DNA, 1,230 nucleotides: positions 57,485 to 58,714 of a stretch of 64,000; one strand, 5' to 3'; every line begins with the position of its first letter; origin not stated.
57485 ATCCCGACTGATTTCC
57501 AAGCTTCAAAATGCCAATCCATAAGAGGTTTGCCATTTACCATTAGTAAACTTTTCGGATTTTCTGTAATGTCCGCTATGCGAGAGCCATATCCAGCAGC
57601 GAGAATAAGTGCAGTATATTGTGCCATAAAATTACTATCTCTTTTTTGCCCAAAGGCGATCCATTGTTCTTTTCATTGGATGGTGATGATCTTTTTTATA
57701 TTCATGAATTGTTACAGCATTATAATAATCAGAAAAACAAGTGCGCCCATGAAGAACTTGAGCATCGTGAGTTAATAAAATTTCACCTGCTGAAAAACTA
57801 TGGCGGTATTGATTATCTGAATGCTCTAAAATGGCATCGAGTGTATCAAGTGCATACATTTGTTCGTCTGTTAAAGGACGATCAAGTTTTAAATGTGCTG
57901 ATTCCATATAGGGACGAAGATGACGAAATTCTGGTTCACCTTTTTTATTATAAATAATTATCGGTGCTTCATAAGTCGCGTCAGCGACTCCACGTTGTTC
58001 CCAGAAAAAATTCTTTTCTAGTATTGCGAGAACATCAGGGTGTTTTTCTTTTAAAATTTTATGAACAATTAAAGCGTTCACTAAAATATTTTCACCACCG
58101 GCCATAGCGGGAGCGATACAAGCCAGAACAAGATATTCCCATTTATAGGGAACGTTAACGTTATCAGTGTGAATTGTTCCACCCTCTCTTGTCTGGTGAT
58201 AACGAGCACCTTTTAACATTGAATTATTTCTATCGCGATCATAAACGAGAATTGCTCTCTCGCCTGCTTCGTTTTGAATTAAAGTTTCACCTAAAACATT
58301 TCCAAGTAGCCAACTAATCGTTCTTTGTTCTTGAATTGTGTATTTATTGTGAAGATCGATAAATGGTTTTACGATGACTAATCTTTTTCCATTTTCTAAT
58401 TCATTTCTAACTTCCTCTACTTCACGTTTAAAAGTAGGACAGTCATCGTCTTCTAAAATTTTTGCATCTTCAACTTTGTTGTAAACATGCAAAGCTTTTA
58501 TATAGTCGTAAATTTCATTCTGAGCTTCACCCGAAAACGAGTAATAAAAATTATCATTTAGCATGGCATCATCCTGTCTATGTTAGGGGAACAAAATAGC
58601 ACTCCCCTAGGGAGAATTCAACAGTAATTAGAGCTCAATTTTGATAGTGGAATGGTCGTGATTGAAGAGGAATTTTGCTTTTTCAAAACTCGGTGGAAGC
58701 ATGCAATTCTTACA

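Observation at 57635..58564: TauD/TfdA-type Fe/2OG dioxygenase leading the phosphonate operon, a candidate AEP C1-hydroxylase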

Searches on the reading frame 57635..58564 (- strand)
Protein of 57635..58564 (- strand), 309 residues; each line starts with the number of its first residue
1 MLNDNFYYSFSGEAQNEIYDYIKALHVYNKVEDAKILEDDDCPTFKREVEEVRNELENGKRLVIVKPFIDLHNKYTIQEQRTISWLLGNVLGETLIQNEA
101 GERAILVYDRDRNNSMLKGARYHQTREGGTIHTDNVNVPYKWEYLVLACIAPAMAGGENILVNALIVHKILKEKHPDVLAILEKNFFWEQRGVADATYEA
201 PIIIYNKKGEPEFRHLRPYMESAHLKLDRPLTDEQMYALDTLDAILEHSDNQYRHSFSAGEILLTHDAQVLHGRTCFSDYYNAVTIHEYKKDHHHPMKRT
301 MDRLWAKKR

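Call 3: search_protein_families(library=pfam, proteins=[window:57635-58564:-], max_evalue=0.01)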
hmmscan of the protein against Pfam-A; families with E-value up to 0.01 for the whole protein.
window:57635-58564:- (309 aa): 2 families
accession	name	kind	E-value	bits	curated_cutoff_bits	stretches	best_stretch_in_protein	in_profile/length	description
PF02668.22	TauD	-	6.4e-21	75.9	27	1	42-278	16-256/267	Taurine catabolism dioxygenase TauD, TfdA family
PF08943.16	CsiD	-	0.0015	18.2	27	1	106-279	119-279/294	CsiD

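Call 4: search_protein_families(library=ncbifam, proteins=[window:57635-58564:-], max_evalue=0.01)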
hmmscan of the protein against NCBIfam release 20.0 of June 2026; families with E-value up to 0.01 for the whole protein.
window:57635-58564:- (309 aa): 5 families
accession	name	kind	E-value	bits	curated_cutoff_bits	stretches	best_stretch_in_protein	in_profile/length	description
NF049936.1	TriMthamethphnDioxTmpA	equivalog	1.8e-11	43.5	400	1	126-278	182-337/366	2-trimethylaminoethylphosphonate dioxygenase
TIGR02410.1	carnitine_TMLD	equivalog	1.1e-09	38.4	268.3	1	146-279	196-339/362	trimethyllysine dioxygenase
TIGR02409.1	carnitine_bodg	equivalog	2.1e-09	36.9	414.75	1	129-279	187-340/366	gamma-butyrobetaine dioxygenase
NF041363.1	GntD_guanitoxin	equivalog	0.0016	17.8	345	0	221-282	246-311/341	guanitoxin biosynthesis L-enduracididine beta-hydroxylase GntD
NF002814.1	PRK02963.1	equivalog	0.0016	17.7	333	1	105-278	134-294/311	glutarate dioxygenase GlaH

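Call 5: search_solved_structures(query=window:57635-58564:-, max_evalue=1, show_alignments=3)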
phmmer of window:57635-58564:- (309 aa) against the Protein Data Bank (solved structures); distinct sequences matched with E-value up to 1: 11.
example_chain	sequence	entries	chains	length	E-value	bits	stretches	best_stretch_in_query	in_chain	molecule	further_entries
5eqn_A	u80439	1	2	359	1e-12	51.3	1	55-283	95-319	FrbJ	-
7n7v_A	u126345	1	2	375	7.9e-07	32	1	27-279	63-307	Predicted hydroxylase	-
9j0j_A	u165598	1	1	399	0.00066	22.4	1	148-278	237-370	Fe/2OG-dependent oxygenase DfmD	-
4usf_A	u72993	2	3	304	0.25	13.9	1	221-270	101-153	STE20-LIKE SERINE/THREONINE-PROTEIN KINASE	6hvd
8bem_A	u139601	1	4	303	0.25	13.9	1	221-270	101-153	STE20-like serine/threonine-protein kinase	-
2j51_A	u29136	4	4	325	0.27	13.8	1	221-270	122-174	STE20-LIKE SERINE/THREONINE-PROTEIN KINASE | STE20-LIKE SERINE-THREONINE KINASE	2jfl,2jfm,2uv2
6npb_A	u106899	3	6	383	0.38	13.3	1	128-278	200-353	TmpA, 2-trimethylaminoethylphosphonate hydroxylase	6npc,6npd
6ohm_A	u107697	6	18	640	0.5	12.9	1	66-126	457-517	Phospholipase D2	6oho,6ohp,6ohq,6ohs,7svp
4bg1_A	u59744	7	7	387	0.65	12.6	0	131-277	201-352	GAMMA-BUTYROBETAINE DIOXYGENASE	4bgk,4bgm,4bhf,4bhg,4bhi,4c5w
3ms5_A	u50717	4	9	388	0.65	12.5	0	131-277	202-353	Gamma-butyrobetaine dioxygenase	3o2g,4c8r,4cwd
3n6w_A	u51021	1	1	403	0.68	12.5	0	131-277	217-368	Gamma-butyrobetaine dioxygenase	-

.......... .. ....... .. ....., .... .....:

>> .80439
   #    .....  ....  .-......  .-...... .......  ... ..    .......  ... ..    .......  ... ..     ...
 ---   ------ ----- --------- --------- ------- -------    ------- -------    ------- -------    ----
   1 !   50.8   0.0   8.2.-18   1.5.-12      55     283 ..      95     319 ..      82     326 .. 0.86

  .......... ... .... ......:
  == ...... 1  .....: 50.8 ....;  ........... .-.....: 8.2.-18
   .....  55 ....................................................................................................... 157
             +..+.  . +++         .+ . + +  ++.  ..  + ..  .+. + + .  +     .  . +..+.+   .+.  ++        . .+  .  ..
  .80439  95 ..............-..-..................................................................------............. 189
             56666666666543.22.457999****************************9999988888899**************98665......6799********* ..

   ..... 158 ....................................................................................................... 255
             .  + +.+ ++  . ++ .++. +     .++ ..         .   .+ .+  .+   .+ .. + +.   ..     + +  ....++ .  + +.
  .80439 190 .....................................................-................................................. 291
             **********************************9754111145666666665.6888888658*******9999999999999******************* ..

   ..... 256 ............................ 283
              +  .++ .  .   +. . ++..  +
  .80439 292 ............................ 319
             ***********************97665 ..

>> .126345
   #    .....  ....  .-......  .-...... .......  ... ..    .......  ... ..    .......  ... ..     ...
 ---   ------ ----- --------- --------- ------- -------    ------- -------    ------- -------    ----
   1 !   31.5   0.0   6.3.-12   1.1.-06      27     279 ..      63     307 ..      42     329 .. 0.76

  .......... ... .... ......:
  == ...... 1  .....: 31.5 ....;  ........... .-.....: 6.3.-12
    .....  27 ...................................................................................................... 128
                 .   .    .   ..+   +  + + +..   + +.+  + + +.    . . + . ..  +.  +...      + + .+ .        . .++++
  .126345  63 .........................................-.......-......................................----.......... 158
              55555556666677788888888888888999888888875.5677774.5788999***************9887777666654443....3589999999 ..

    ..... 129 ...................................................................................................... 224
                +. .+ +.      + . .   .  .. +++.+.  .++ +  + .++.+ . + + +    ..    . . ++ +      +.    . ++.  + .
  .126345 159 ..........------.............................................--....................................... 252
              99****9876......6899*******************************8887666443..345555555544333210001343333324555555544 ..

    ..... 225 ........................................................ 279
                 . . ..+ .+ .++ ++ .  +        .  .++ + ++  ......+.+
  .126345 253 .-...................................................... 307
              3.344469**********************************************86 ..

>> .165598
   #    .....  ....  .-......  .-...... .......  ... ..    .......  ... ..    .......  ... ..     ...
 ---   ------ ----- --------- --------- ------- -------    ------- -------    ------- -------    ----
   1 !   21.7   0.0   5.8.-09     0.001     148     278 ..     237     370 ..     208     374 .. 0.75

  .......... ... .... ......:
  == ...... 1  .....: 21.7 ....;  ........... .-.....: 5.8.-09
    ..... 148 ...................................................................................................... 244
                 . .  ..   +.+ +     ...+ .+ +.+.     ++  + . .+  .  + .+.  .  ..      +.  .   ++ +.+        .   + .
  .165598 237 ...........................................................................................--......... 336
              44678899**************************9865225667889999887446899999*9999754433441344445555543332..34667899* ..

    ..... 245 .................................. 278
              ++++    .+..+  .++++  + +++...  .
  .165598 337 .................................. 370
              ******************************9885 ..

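Call 10: find_homologous_proteins(query=window:57635-58564:-, max_evalue=0.00001)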
Query window:57635-58564:- (309 aa): 338 proteins with E <= 0.00001 among 1086 candidates; the best 120 are listed.
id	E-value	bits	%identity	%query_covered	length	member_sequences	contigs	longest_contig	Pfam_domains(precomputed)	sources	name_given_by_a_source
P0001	8.5e-210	713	100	100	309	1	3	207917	PF02668.23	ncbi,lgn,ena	-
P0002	1.1e-188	644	87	100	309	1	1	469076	PF02668.23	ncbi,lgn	-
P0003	2.7e-186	636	88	100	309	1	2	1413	PF02668.23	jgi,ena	jgi:alpha-ketoglutarate-dependent taurine dioxygenase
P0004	9.7e-186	634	87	100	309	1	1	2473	PF02668.23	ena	-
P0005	2.7e-185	633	87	100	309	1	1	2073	PF02668.23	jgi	jgi:alpha-ketoglutarate-dependent taurine dioxygenase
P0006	3.8e-185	632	87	100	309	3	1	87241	PF02668.23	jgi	jgi:transcription initiation factor IIE alpha subunit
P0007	5.4e-185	632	87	100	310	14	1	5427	PF02668.23,PF08943.17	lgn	-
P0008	1.1e-184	631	86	100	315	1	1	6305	PF02668.23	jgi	-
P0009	3.6e-184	629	87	100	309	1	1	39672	PF02668.23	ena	-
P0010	5.0e-184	629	86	100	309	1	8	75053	PF02668.23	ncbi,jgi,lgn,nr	ncbi:MAG: TauD/TfdA family dioxygenase [Bacteriovorax sp.]|jgi:alpha-ketoglutarate-dependent taurine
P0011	6.4e-184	628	87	100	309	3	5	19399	PF02668.23,PF08943.17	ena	-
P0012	2.1e-183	627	86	100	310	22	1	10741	PF02668.23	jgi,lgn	-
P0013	2.0e-182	624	86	100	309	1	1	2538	PF02668.23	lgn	-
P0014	2.0e-182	624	84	100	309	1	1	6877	PF02668.23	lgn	-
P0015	3.6e-181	619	85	100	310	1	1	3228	PF02668.23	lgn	-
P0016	1.6e-180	617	84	100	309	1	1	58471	PF02668.23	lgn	-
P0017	2.5e-179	613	84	100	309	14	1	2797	PF02668.23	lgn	-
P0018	3.4e-179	613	83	100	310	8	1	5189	PF02668.23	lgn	-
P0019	4.2e-178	609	83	100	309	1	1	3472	PF02668.23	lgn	-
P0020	1.1e-177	608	82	100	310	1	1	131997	PF02668.23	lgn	-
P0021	1.8e-177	607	82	100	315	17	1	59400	PF02668.23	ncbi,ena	-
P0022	1.9e-177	607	84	100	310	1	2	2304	PF02668.23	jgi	-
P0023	2.1e-177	607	82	100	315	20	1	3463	PF02668.23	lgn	-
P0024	2.1e-177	607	82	100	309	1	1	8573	PF02668.23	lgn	-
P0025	2.2e-177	607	83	100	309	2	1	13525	PF02668.23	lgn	-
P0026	2.7e-177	607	83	100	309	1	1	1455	PF02668.23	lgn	-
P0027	2.8e-177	607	83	100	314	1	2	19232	PF02668.23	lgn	-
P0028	5.5e-177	606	82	100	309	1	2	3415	PF02668.23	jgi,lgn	jgi:alpha-ketoglutarate-dependent taurine dioxygenase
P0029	1.4e-176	604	83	100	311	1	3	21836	PF02668.23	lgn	-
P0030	2.2e-176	604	83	100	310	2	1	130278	PF02668.23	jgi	jgi:alpha-ketoglutarate-dependent taurine dioxygenase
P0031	3.3e-176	603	81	100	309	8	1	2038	PF02668.23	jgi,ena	jgi:alpha-ketoglutarate-dependent taurine dioxygenase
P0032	4.4e-176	603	82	100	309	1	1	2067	PF02668.23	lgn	-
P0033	9.2e-176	602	81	100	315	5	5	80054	PF02668.23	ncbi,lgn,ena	-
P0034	1.6e-175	601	84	100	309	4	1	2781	PF02668.23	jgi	jgi:alpha-ketoglutarate-dependent taurine dioxygenase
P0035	1.8e-175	601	82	100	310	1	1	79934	PF02668.23,PF08943.17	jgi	jgi:alpha-ketoglutarate-dependent taurine dioxygenase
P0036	5.9e-175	599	80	100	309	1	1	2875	PF02668.23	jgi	jgi:alpha-ketoglutarate-dependent taurine dioxygenase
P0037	1.6e-174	598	83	100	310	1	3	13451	PF02668.23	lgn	-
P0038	2.7e-174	597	81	100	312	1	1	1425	PF02668.23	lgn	-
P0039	1.2e-173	595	83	100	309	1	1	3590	PF02668.23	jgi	jgi:alpha-ketoglutarate-dependent taurine dioxygenase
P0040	3.8e-173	593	81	100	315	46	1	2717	PF02668.23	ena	-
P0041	2.9e-172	590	80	100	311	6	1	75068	PF02668.23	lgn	-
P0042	4.2e-172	590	80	100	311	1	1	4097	PF02668.23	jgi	jgi:alpha-ketoglutarate-dependent taurine dioxygenase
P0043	5.1e-172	589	79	100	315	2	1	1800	PF02668.23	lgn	-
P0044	1.0e-171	588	79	100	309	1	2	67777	PF02668.23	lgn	-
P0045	2.3e-171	587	79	100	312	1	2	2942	PF02668.23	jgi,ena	-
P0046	2.7e-171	587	81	100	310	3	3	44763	PF02668.23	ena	-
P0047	7.5e-171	586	80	100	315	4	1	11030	PF02668.23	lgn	-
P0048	2.1e-170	584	79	100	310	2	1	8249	PF02668.23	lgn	-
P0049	9.5e-170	582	81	100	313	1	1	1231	PF02668.23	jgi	jgi:alpha-ketoglutarate-dependent taurine dioxygenase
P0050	6.9e-169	579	79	100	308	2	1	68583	PF02668.23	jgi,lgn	-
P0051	2.5e-168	577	78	100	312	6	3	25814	PF02668.23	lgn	-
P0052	4.5e-168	576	76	100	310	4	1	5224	PF02668.23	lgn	-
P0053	4.6e-168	576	78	100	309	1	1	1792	PF02668.23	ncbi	-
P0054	6.6e-167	573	76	100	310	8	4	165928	PF02668.23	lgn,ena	-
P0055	2.3e-166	571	79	100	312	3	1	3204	PF02668.23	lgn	-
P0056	3.9e-166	570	77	100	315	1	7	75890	PF02668.23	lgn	-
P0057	4.0e-166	570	77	100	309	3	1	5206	PF02668.23,PF08943.17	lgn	-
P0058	6.9e-163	559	75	100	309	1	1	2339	PF02668.23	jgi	jgi:alpha-ketoglutarate-dependent taurine dioxygenase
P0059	4.0e-161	554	75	100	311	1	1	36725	PF02668.23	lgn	-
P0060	4.5e-161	553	77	100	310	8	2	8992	PF02668.23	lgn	-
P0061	7.1e-161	553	76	100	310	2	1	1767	PF02668.23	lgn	-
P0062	7.4e-154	530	72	100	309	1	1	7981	PF02668.23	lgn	-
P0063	4.8e-153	527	72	100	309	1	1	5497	PF02668.23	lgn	-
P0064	7.9e-149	513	71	100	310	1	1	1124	PF02668.23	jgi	jgi:alpha-ketoglutarate-dependent taurine dioxygenase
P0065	4.7e-143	494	67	100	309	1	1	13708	PF02668.23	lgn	-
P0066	1.2e-141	490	68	100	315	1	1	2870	PF02668.23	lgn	-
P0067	7.2e-135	467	64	100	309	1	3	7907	PF02668.23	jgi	jgi:alpha-ketoglutarate-dependent taurine dioxygenase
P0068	1.9e-127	443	61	100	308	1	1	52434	PF02668.23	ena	-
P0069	1.2e-121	424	59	100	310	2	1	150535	PF02668.23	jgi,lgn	jgi:hypothetical protein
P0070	5.5e-119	415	61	100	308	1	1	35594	PF02668.23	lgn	-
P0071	1.3e-118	414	58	100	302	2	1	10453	PF02668.23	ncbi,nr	ncbi:MAG: TauD/TfdA family dioxygenase [Bacteriovorax sp.]|nr:TauD/TfdA family dioxygenase [Bacterio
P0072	2.5e-118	413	59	100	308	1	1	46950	PF02668.23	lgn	-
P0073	3.5e-115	403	76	72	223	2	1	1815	PF02668.23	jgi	jgi:alpha-ketoglutarate-dependent taurine dioxygenase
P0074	9.4e-108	378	56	100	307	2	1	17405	PF02668.23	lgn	-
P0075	3.6e-104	367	53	100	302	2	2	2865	PF02668.23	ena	-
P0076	5.4e-102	359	52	99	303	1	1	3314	PF02668.23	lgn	-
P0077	2.8e-101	357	54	99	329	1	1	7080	PF02668.23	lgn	-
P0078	4.0e-93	330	54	87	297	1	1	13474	PF02668.23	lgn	-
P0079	4.0e-92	327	52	92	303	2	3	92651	PF02668.23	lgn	-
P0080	8.4e-92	326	50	99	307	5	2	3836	PF02668.23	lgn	-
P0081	4.3e-91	324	54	89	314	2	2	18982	PF02668.23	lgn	-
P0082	5.5e-91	323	60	75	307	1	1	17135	PF02668.23,PF08943.17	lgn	-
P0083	1.1e-90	322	53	88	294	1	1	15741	PF02668.23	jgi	jgi:alpha-ketoglutarate-dependent taurine dioxygenase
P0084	1.1e-90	322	56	85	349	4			PF02668.23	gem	-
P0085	1.4e-90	322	56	86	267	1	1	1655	PF02668.23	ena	-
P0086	1.4e-90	322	54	89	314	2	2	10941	PF02668.23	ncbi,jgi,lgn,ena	-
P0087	8.5e-90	319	49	99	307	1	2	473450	PF02668.23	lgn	-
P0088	8.9e-90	319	50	98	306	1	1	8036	PF02668.23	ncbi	-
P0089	2.0e-89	318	49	98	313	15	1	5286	PF02668.23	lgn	-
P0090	3.0e-89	318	54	86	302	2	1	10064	PF02668.23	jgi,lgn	-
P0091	2.3e-88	315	50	97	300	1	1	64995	PF02668.23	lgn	-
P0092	2.7e-88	314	58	76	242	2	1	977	PF02668.23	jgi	jgi:alpha-ketoglutarate-dependent taurine dioxygenase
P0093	3.1e-88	314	47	99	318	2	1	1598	PF02668.23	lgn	-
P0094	3.9e-88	314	48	99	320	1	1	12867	PF02668.23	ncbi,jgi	jgi:hypothetical protein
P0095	6.8e-88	313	58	75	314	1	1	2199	PF02668.23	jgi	jgi:alpha-ketoglutarate-dependent taurine dioxygenase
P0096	1.2e-87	312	55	83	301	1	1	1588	PF02668.23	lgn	-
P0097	1.3e-87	312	59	75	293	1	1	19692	PF02668.23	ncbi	ncbi:MAG: hypothetical protein OHK0056_24640 [Bacteriovoracaceae bacterium]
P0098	1.3e-87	312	59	75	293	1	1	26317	PF02668.23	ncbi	ncbi:MAG: hypothetical protein Fur0010_03680 [Bdellovibrio sp.]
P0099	1.5e-87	312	52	90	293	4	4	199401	PF02668.23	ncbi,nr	ncbi:MAG: hypothetical protein COW00_19915 [Bdellovibrio sp. CG12_big_fil_rev_8_21_14_0_65_39_13]|nr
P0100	4.1e-87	311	58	76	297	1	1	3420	PF02668.23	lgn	-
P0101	5.5e-87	310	45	98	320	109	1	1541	PF02668.23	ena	-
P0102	6.0e-87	310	51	94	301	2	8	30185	PF02668.23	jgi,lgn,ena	-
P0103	6.3e-87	310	53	86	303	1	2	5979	PF02668.23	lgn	-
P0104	1.0e-86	309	53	84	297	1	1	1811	PF02668.23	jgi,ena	-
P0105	1.1e-86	309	60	73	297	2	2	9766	PF02668.23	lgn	-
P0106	1.2e-86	309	54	86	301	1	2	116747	PF02668.23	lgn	-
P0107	1.4e-86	309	58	76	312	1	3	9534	PF02668.23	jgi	jgi:hypothetical protein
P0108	4.5e-86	307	58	76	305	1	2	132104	PF02668.23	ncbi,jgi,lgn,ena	-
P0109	6.3e-86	307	53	83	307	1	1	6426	PF02668.23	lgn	-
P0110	7.0e-86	306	59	72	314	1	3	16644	PF02668.23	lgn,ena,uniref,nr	uniref:Taurine catabolism dioxygenase TauD, TfdA family n=1 Tax=Candidatus Kentrum sp. FW TaxID=2126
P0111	1.0e-85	306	58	73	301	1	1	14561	PF02668.23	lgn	-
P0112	1.1e-85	306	58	75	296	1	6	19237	PF02668.23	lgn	-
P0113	1.2e-85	306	50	92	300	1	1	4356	PF02668.23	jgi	jgi:hypothetical protein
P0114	1.2e-85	306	54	83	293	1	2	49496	PF02668.23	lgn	-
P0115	1.7e-85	305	51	93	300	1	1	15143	PF02668.23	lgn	-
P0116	2.5e-85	305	52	86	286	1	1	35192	PF02668.23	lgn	-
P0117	3.4e-85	304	56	76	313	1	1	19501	PF02668.23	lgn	-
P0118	3.8e-85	304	57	76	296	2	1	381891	PF02668.23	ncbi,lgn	-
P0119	1.9e-84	302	45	98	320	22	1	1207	PF02668.23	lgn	-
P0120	2.1e-84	302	47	99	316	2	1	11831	PF02668.23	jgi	jgi:hypothetical protein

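Call 13: find_related_loci(query=A1, collection=genome_contigs, flank=10000)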
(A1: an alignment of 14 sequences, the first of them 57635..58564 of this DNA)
Query A1 (309 aa) in genome_contigs; peptide patterns used: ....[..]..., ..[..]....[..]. (x = any residue, [..] = any of these).
68 stretches matched a pattern; 44 encode a relative of the query (tblastn E <= 1e-3); 43 distinct loci.
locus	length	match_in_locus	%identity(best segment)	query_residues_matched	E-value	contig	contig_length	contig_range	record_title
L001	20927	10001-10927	87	1-309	0e+0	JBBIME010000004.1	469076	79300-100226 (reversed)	MAG: Bacteriovoracales bacterium isolate BR2F70218_bin_225 NODE_6_length_469076_cov_3.69853, whole genome shotgun sequen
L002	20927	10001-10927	87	1-309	0e+0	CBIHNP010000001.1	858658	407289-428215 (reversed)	MAG TPA_asm: uncultured Bacteriovoracaceae bacterium isolate SRR18156207_maxbin2_12 genome assembly, contig: ERZ27336867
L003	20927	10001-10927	86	1-309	0e+0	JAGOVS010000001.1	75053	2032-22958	MAG: Bacteriovorax sp. isolate Gw_Eff_bin_80 Gw_Eff_452_length_75053_cov_8.700398, whole genome shotgun sequence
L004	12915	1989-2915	86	1-309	0e+0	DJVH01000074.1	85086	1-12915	MAG TPA_asm: Bacteriovoracaceae bacterium UBA6261 UBA6261_contig_84167, whole genome shotgun sequence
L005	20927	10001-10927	86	1-309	0e+0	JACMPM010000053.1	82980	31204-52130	MAG: Bacteriovorax sp. isolate LF-bin-345 FL-bin-345-contig-k141_892098, whole genome shotgun sequence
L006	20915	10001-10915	87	1-305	0e+0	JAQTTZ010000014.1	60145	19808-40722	MAG: Bacteriovorax sp. isolate STB_52 NODE_1031_length_60145_cov_4.576027_Sandtown_B, whole genome shotgun sequence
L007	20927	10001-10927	84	1-309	0e+0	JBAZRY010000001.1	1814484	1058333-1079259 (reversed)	MAG: Bacteriovorax sp. isolate SO_2017_GW1_16 NODE_1_length_1814484_cov_3.245653_OW334_2017, whole genome shotgun sequen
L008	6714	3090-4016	84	1-309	0e+0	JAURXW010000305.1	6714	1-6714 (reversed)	MAG: Bacteriovorax sp. isolate E10_metabat.bin.5_sub E10_k141_122799, whole genome shotgun sequence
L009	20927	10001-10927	82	1-309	0e+0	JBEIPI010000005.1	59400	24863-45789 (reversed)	MAG: Bacteriovorax sp. isolate Sample-106-S6-bin-45 Sample_106_S6-bin_45-k141_1130043, whole genome shotgun sequence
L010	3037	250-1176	82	1-309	0e+0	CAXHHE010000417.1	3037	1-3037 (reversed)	MAG TPA_asm: uncultured Bacteriovorax sp. isolate SRR12480283_concoct_15 genome assembly, contig: ERZ4873886.1685, whole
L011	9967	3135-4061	82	1-309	0e+0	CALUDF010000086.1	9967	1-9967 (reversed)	MAG: uncultured Bacteriovorax sp. isolate eK5gWQVApC_bin.2.MAG genome assembly, contig: NODE_294_length_9967_cov_16.1516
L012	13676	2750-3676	81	1-309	0e+0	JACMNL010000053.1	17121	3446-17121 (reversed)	MAG: Bacteriovorax sp. isolate LF-bin-166 FL-bin-166-contig-k141_630982, whole genome shotgun sequence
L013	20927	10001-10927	81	1-309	1e-180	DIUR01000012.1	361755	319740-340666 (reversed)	MAG TPA_asm: Bacteriovoracaceae bacterium UBA6153 UBA6153_contig_12728, whole genome shotgun sequence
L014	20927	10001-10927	83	1-309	0e+0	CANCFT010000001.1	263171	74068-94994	MAG: Bacteriovoracaceae bacterium isolate JR-MC-A-240519-118 genome assembly, contig: JR-MC-A-240519-C2, whole genome sh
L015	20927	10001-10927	82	1-309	8e-180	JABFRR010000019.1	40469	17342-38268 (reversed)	MAG: Bacteriovoracaceae bacterium isolate P-RSF-NP-05 c_000000007103, whole genome shotgun sequence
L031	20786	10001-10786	51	44-307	2e-85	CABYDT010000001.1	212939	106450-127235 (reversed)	MAG: uncultured Pelagibacteraceae bacterium isolate AG-894-A09 genome assembly, contig: AG-894-A09_NODE_1, whole genome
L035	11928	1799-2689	42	3-307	1e-77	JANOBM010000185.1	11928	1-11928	MAG: Planctomycetaceae bacterium isolate VAR_18_metabat_111 VAR_18_k141_1849462, whole genome shotgun sequence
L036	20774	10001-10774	47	45-308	1e-76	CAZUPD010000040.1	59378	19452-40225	MAG TPA_asm: uncultured Nannocystaceae bacterium isolate SRP334346_co1_110 genome assembly, contig: NODE_601_length_5937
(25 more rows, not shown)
